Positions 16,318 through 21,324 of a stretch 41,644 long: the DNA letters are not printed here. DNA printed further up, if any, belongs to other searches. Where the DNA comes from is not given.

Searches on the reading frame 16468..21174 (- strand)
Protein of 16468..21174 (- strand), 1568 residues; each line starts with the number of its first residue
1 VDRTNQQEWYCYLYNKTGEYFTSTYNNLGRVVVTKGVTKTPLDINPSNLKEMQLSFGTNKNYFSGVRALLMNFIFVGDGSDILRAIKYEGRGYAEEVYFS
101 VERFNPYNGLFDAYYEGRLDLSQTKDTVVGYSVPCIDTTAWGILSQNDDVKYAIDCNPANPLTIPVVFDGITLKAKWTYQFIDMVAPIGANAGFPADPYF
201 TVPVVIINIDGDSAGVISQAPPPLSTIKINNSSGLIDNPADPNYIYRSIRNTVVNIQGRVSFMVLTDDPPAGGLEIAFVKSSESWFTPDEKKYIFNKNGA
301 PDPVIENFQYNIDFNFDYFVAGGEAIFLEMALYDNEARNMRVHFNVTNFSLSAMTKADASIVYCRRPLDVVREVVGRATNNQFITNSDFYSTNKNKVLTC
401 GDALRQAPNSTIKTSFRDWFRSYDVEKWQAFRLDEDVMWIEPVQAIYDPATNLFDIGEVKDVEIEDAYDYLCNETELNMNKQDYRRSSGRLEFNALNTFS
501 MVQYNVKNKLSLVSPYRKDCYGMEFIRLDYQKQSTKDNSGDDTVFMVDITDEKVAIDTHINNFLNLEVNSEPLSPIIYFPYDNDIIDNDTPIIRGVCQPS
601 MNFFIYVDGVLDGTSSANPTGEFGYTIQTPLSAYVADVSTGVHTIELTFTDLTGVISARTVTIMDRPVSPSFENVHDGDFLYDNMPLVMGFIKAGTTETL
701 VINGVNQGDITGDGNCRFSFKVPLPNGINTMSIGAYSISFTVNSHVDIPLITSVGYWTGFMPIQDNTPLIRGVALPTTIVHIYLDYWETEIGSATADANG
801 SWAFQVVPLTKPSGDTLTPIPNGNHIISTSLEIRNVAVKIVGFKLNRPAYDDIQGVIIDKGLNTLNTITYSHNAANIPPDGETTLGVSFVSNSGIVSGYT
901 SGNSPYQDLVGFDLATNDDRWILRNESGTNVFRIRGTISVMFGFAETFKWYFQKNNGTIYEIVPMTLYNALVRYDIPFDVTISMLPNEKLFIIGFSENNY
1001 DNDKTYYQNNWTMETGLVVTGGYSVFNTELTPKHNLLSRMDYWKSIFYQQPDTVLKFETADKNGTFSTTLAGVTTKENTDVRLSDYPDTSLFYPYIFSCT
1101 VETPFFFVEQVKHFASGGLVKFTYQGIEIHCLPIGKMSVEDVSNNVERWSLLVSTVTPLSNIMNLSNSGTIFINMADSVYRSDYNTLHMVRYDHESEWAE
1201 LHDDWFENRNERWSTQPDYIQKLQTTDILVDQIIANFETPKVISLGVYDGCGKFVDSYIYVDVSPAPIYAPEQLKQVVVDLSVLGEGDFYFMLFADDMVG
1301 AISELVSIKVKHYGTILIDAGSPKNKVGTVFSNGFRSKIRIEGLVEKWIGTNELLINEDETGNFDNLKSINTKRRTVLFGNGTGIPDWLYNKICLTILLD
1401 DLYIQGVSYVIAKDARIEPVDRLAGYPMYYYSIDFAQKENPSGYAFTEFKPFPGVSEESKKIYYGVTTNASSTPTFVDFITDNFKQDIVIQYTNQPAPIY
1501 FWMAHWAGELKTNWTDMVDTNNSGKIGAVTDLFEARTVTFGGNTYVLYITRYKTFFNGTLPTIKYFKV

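Call 9: search_protein_families(library=phrogs, proteins=[window:16468-21174:-])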
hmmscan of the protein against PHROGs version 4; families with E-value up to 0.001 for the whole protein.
window:16468-21174:- (1568 aa): 2 families
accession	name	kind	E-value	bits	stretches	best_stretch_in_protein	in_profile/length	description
phrog_15220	-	head and packaging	8.5e-24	84.8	2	343-552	363-594/759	virion structural protein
phrog_22157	-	unknown function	1e-08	35.1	1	322-551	260-493/635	-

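Call 55: search_protein_families(library=pfam, max_evalue=0.01, proteins=[window:16468-21174:-])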
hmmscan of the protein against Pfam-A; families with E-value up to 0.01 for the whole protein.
window:16468-21174:- (1568 aa): 2 families
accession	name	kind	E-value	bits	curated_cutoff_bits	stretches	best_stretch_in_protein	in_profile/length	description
PF17936.7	Big_6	-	0.0003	21.4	27.6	0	763-809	10-55/83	Bacterial Ig domain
PF19077.6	Big_13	-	0.00059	20.7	27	0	763-806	24-68/102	Bacterial Ig-like domain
